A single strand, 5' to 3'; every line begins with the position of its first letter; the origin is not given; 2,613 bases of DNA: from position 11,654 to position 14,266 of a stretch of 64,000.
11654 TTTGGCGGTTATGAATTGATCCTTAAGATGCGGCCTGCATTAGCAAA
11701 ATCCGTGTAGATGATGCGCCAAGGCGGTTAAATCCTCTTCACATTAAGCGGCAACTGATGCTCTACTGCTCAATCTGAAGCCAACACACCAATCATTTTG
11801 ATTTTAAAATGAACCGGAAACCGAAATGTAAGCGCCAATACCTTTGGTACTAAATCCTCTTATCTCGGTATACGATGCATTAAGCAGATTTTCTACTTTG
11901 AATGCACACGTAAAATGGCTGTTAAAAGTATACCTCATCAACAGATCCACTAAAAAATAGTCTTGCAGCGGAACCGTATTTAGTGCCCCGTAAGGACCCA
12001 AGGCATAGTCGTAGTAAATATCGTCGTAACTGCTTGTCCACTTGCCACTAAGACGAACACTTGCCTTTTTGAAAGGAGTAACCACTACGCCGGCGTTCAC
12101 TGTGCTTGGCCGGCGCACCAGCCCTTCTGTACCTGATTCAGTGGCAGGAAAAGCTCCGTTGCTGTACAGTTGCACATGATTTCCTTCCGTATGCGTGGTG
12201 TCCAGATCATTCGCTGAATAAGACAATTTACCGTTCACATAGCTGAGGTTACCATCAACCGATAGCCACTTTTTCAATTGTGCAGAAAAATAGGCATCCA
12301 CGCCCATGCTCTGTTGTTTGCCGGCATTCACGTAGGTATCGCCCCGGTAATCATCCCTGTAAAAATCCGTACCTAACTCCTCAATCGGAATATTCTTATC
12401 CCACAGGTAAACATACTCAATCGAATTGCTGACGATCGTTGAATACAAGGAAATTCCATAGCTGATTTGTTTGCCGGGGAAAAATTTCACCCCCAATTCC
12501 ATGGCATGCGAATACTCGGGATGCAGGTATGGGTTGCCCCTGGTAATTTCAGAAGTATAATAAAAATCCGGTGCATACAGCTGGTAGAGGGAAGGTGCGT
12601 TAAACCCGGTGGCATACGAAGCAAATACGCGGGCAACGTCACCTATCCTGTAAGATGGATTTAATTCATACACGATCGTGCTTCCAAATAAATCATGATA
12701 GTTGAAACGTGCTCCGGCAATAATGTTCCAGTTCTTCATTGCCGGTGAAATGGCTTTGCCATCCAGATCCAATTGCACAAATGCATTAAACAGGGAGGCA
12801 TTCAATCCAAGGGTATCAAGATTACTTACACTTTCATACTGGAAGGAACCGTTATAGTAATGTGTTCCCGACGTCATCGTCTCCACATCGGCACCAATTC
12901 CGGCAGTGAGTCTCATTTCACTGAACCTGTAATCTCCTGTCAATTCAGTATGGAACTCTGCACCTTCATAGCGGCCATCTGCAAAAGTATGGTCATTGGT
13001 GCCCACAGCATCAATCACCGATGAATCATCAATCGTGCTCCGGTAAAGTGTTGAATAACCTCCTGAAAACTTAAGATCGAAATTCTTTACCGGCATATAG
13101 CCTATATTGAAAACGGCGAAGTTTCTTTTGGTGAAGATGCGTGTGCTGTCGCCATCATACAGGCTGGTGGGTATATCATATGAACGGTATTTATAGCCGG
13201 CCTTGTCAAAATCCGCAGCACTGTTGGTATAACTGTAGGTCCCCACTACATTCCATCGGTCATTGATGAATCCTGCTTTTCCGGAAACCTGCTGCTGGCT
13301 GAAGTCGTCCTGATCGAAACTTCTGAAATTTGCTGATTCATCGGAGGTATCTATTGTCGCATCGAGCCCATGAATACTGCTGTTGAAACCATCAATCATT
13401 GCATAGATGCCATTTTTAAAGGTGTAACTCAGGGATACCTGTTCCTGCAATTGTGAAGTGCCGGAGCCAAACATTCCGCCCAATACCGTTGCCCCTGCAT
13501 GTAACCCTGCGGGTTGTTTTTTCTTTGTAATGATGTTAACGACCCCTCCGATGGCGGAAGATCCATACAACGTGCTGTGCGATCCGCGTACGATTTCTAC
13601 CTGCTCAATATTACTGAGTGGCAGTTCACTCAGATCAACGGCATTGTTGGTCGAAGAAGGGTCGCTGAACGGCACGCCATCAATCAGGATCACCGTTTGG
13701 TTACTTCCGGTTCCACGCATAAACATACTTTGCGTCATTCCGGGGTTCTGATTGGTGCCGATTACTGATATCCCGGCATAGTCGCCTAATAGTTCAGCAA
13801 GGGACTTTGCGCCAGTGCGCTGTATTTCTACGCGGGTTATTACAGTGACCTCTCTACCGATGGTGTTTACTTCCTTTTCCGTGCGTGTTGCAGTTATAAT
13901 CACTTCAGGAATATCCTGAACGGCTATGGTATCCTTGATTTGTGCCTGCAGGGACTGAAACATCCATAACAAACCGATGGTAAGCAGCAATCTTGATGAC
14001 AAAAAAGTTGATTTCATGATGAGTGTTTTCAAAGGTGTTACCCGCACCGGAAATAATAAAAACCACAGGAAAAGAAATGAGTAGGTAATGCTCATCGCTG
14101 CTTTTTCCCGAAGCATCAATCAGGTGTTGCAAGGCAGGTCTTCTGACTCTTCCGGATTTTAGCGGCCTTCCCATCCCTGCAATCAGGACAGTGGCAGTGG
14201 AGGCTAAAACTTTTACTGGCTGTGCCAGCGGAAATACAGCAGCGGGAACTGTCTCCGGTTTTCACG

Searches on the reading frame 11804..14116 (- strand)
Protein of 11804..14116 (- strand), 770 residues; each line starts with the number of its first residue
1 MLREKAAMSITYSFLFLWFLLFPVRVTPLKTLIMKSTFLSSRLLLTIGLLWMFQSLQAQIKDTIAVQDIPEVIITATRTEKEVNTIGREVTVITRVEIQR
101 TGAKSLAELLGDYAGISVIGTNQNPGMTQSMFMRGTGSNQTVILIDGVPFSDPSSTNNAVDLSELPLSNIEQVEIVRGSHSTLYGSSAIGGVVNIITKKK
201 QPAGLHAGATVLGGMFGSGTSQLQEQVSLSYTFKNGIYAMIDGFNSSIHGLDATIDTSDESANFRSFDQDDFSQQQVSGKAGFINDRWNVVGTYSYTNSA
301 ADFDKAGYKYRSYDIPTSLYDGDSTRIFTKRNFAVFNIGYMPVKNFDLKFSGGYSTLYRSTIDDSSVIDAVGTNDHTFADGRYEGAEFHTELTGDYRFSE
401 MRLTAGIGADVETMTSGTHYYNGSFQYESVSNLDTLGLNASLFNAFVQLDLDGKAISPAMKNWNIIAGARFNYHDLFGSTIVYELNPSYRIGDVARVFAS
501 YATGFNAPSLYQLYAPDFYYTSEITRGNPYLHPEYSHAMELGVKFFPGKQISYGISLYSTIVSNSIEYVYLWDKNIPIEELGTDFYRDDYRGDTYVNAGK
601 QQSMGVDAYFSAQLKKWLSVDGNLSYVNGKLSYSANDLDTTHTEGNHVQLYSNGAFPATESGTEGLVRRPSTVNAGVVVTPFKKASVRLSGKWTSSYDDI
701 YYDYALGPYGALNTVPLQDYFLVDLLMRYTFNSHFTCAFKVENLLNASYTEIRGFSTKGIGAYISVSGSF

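Call 70: search_protein_families(library=pfam, proteins=[window:11804-14116:-], max_evalue=1e-10)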
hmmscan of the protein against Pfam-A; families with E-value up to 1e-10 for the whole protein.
window:11804-14116:- (770 aa): 3 families
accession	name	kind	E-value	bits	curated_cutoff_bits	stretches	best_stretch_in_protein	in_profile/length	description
PF00593.30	TonB_dep_Rec_b-barrel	-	1.3e-29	104.8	27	1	296-744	21-436/436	TonB dependent receptor-like, beta-barrel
PF07715.20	Plug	-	1.7e-26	93.3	23.9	1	86-192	5-107/107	TonB-dependent Receptor Plug Domain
PF14905.12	OMP_b-brl_3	-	1.2e-12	48.1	27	1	485-658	163-324/408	Outer membrane protein beta-barrel family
